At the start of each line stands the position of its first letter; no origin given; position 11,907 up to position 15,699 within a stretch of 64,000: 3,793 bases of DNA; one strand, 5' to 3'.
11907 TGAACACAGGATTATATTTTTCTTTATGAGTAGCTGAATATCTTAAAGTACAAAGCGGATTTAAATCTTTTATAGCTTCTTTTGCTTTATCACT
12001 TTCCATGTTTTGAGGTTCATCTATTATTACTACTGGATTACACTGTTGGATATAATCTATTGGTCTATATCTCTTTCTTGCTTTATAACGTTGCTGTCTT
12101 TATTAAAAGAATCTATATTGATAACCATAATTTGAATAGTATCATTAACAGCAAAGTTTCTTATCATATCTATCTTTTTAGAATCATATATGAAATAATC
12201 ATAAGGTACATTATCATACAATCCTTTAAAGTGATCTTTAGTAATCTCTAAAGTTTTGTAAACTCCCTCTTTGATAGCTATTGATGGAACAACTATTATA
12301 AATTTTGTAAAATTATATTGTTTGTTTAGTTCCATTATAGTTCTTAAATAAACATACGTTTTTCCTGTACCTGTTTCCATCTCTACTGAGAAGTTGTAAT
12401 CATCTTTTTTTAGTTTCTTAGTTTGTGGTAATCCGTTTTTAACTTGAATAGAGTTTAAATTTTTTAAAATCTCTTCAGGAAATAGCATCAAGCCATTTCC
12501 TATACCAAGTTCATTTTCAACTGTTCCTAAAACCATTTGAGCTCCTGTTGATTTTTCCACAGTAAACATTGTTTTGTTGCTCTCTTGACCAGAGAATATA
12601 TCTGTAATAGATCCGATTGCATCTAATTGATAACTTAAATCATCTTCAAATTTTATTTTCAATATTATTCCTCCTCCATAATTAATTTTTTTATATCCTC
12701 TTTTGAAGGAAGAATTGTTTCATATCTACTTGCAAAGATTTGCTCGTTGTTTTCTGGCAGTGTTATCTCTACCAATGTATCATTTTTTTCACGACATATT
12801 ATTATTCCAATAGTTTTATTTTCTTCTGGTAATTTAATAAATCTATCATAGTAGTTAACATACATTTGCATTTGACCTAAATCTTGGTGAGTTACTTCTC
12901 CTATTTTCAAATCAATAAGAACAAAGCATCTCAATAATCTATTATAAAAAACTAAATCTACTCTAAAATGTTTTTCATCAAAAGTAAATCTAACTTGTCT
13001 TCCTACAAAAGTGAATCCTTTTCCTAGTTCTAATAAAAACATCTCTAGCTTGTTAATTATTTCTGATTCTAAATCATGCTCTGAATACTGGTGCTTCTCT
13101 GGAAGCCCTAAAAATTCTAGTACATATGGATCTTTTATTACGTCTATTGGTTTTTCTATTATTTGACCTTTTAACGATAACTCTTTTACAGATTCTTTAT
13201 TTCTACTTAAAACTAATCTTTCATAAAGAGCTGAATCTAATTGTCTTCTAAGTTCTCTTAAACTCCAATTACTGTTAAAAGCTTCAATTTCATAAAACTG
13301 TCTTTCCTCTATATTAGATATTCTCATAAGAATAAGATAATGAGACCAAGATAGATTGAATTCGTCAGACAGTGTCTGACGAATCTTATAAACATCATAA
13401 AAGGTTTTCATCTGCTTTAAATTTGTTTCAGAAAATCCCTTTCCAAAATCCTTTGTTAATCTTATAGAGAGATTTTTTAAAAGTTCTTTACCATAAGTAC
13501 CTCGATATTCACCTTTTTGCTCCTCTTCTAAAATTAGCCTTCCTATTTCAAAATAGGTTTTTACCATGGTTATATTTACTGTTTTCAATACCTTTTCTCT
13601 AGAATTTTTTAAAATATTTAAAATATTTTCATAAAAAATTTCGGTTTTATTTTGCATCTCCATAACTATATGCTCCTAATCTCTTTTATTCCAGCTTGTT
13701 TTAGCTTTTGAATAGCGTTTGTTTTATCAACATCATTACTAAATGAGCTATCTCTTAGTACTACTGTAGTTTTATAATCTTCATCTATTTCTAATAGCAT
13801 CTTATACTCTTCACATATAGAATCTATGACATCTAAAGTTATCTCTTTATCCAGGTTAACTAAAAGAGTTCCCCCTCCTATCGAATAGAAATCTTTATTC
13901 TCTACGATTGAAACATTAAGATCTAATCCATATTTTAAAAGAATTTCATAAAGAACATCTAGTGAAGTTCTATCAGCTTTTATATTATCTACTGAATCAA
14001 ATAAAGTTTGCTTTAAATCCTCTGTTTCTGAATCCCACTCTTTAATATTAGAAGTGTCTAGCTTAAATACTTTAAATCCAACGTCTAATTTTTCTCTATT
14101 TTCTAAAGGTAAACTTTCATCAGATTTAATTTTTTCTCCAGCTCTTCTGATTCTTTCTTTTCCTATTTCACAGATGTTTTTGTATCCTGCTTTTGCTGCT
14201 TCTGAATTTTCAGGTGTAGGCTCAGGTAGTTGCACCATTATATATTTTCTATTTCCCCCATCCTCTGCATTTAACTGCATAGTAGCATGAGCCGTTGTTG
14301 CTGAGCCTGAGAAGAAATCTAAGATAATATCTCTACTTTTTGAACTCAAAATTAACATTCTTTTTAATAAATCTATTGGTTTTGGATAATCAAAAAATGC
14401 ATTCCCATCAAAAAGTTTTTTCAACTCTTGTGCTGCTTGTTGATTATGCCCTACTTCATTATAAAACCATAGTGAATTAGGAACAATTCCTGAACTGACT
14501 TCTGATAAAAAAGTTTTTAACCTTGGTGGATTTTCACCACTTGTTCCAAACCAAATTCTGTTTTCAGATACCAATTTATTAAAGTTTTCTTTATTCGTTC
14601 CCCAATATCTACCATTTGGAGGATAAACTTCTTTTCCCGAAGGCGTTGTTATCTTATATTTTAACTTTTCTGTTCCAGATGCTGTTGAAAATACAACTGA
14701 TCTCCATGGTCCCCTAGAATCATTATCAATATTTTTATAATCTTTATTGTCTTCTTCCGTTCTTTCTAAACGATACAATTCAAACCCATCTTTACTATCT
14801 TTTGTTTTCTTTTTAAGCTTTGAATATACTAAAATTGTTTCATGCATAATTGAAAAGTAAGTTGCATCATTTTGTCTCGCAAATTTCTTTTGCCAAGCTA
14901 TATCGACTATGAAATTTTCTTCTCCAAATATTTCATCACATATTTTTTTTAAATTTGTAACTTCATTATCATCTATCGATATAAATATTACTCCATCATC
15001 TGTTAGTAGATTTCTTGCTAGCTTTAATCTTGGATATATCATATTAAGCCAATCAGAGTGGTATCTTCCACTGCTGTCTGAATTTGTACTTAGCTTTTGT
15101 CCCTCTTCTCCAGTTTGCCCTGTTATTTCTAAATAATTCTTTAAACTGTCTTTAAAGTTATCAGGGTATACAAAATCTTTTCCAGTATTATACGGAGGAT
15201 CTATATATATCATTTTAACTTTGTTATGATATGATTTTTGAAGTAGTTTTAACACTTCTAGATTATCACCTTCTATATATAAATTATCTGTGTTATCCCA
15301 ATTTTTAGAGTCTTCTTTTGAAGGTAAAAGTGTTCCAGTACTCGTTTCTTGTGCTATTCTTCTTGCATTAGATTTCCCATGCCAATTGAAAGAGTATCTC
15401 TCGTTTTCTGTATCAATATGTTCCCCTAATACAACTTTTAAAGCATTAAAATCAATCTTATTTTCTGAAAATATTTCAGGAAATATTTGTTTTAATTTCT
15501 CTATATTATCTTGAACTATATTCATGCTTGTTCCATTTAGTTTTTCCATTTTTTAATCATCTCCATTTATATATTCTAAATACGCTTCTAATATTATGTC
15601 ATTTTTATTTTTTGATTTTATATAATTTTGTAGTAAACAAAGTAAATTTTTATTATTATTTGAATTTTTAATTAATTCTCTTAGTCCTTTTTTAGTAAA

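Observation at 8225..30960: About 22 kb AT-rich accessory/defence island with every cargo gene on the minus strand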

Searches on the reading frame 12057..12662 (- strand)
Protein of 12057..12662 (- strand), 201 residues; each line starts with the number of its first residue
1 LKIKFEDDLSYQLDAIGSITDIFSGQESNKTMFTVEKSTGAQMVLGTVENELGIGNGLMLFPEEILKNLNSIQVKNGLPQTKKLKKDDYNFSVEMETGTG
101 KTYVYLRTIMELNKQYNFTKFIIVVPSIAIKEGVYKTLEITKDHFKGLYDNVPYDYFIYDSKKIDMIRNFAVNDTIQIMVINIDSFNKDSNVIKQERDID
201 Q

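Call 5: search_protein_families(library=pfam, proteins=[window:12057-12662:-], max_evalue=0.01)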
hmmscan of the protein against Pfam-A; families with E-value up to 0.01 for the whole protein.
window:12057-12662:- (201 aa): 3 families
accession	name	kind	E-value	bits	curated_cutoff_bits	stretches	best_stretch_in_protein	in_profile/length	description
PF04851.21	ResIII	-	5.5e-14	52.8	22.5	1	81-199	16-123/164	Type III restriction enzyme, res subunit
PF00270.35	DEAD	-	8.2e-07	29.3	26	1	89-184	15-103/167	DEAD/DEAH box helicase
PF02562.22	PhoH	-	0.00066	19.7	27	1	83-136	15-67/205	PhoH-like protein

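Call 6: search_protein_families(library=padloc, proteins=[window:12057-12662:-], max_evalue=0.01)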
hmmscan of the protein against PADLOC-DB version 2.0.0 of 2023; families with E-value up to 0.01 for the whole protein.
window:12057-12662:- (201 aa): 12 families
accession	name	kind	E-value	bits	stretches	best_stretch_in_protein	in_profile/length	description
PDLC03647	REase_III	-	1.2e-70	236.8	1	1-196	1-195/989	Type III restriction enzyme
PDLC03649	REase_III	-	1.2e-24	84.3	1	1-191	3-173/973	Type III restriction enzyme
PDLC02706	PbeA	-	8.6e-06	22.6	1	90-149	287-344/722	PbeA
PDLC01763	Cas3b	-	3.6e-05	20.7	1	81-135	256-310/762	-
PDLC02707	PbeA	-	0.0001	19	1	83-136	263-316/672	PbeA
PDLC01252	Cas3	-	0.00065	17.2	1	96-188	7-96/324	CAS-I; effector_G3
PDLC01439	typeIV_DinG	-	0.0012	15.6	1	86-140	33-82/575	CAS-IV-A; associated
PDLC02704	PbeA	-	0.0017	14.9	1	83-132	265-318/682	PbeA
PDLC01759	Cas3b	-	0.0028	14.5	1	81-139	224-281/711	-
PDLC01765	Cas3c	-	0.0035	14.3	1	84-132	179-227/612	-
PDLC01321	typeIV_DinG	-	0.0041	14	1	93-141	21-69/559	CAS-IV-A; associated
PDLC01007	typeIV_DinG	-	0.0082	12.8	0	93-139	21-67/676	CRISPR type AFERR-associated DEAD/DEAH-box helicase Csf4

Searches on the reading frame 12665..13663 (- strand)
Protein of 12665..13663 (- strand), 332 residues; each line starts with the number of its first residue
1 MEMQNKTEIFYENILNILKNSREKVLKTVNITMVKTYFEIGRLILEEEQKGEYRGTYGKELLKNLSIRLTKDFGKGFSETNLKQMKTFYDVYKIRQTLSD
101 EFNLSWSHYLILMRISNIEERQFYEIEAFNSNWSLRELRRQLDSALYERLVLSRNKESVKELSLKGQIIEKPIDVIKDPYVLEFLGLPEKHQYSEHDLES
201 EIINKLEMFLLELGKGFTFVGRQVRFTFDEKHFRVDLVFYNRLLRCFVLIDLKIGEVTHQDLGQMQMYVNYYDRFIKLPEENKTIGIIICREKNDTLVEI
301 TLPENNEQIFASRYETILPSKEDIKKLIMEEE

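Call 5: search_protein_families(library=pfam, proteins=[window:12665-13663:-], max_evalue=0.01)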
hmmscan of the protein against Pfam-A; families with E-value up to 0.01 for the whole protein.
window:12665-13663:- (332 aa): 3 families
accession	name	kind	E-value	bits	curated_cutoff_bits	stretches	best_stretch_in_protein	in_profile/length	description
PF06250.17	YhcG_C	-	4.4e-58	196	32.5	1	174-323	2-151/157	YhcG PDDEXK nuclease domain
PF17761.7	DUF1016_N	-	3.6e-42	144.1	32.8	1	14-149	2-137/137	DUF1016 N-terminal domain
PF13588.12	HSDR_N_2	-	0.0071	16.9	25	0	224-272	28-78/110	Type I restriction enzyme R protein N terminus (HSDR_N)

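Call 6: search_protein_families(library=padloc, proteins=[window:12665-13663:-], max_evalue=0.01)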
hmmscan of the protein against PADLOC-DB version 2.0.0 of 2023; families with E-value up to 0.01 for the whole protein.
window:12665-13663:- (332 aa): 32 families (the best 25 are shown)
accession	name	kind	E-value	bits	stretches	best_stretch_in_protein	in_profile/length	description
PDLC04807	PDC-S02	-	1.8e-137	456.3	1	4-330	10-337/351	-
PDLC04803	PDC-S02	-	4.2e-98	326.3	1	72-331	5-257/269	-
PDLC04820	PDC-S02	-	1.1e-86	289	1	5-324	24-312/332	-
PDLC04795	PDC-S02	-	5.6e-86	286.9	1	4-330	21-342/357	-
PDLC04810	PDC-S02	-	4.4e-82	274.1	1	4-330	8-342/355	-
PDLC04827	PDC-S02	-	6.6e-82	272.6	1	4-230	7-231/234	-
PDLC04831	PDC-S02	-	3.1e-80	268.3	1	4-326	8-335/346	-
PDLC04822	PDC-S02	-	8.6e-75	250.1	1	5-298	8-292/294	-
PDLC04823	PDC-S02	-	2e-73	243.8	2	90-176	17-104/175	-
PDLC04802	PDC-S02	-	1.5e-68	228.2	2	5-149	7-155/171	-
PDLC04812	PDC-S02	-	3.9e-51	170.9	1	5-148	6-147/151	-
PDLC04813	PDC-S02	-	8.8e-49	163.7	1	174-330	6-160/175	-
PDLC04797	PDC-S02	-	2e-41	139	1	3-125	1-121/126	-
PDLC01464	PD_DExK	-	1.3e-39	133.4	1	106-251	1-126/126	"CAS-I,CAS-II,CAS-III,CAS-IV,CAS-V,CAS-VI; associated"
PDLC04826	PDC-S02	-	9.6e-38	128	1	8-218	12-217/222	-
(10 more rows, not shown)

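Call 26: search_protein_families(library=ncbifam, proteins=[window:12665-13663:-], max_evalue=0.001)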
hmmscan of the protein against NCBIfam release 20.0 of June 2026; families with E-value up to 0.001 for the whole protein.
window:12665-13663:- (332 aa): 0 families

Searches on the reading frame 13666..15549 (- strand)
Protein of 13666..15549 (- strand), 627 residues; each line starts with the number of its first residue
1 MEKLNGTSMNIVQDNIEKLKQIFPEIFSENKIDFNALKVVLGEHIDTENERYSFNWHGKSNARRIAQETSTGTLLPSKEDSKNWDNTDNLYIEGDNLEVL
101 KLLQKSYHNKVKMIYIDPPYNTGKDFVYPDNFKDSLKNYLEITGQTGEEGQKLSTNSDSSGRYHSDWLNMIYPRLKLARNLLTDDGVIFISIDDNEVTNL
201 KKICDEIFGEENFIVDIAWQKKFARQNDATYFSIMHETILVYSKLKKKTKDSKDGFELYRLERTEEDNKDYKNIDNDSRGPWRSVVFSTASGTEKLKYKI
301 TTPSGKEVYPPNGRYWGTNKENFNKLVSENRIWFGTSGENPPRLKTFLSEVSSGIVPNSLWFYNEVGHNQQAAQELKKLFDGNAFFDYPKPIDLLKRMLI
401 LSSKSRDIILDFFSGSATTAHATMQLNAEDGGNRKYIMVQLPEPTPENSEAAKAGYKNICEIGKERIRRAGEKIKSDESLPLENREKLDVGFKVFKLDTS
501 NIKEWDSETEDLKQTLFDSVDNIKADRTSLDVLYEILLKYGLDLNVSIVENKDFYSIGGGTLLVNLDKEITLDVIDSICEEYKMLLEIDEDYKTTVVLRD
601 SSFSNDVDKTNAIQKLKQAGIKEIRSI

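Call 5: search_protein_families(library=pfam, proteins=[window:13666-15549:-], max_evalue=0.01)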
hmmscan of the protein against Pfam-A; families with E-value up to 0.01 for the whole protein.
window:13666-15549:- (627 aa): 1 family
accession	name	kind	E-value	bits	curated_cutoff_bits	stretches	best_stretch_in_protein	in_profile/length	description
PF01555.25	N6_N4_Mtase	-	7.4e-42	144.2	26.7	1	111-436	1-206/221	DNA methylase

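Call 6: search_protein_families(library=padloc, proteins=[window:13666-15549:-], max_evalue=0.01)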
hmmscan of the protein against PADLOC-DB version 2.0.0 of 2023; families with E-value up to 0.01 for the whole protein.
window:13666-15549:- (627 aa): 37 families (the best 25 are shown)
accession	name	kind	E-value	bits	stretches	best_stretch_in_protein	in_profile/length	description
PDLC03634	MTase_III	-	1.5e-230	765.3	1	1-627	2-621/621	Type III methyltransferase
PDLC03637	MTase_III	-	1e-156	520.6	1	10-499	45-506/513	Type III methyltransferase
PDLC03641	MTase_III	-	7.4e-126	419.3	1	15-518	18-519/657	Type III methyltransferase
PDLC03644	MTase_III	-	5.8e-109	363.3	1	54-443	4-383/542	Type III methyltransferase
PDLC03636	MTase_III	-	1.3e-74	250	2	162-444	91-396/575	Type III methyltransferase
PDLC03640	MTase_III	-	7.3e-73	244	2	85-243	40-197/654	Type III methyltransferase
PDLC03642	MTase_III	-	5.5e-60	201.5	2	159-443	131-399/528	Type III methyltransferase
PDLC03643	MTase_III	-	3.4e-52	176.1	1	171-447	1-272/465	Type III methyltransferase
PDLC03639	MTase_III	-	2e-47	159.9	3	369-470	408-503/639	Type III methyltransferase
PDLC03638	MTase_III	-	7.1e-43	145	2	164-442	428-666/816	Type III methyltransferase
PDLC03354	MTase_II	-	1.4e-42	144.2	1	39-427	12-362/425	Type II methyltransferase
PDLC03635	MTase_III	-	1.1e-40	138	2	164-427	265-552/708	Type III methyltransferase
PDLC03646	MTase_III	-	1.5e-32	110.4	3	311-443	695-826/1057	Type III methyltransferase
PDLC03300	MTase_II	-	5.3e-31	105.8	2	86-248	9-166/302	Type II methyltransferase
PDLC03278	MTase_II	-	7.8e-31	105.9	2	163-247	42-124/390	Type II methyltransferase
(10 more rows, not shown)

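Call 26: search_protein_families(library=ncbifam, proteins=[window:13666-15549:-], max_evalue=0.001)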
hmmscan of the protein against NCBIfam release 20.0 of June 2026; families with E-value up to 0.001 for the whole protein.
window:13666-15549:- (627 aa): 2 families
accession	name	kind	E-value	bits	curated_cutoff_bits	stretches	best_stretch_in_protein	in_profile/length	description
NF008572.0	PRK11524.1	equivalog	2e-13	50.1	292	2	82-135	8-55/294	adenine-specific DNA-methyltransferase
NF050803.1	DnaMtaseCcrMCaul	equivalog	3.4e-09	36.1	830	1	380-427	180-227/350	adenine-specific DNA-methyltransferase CcrM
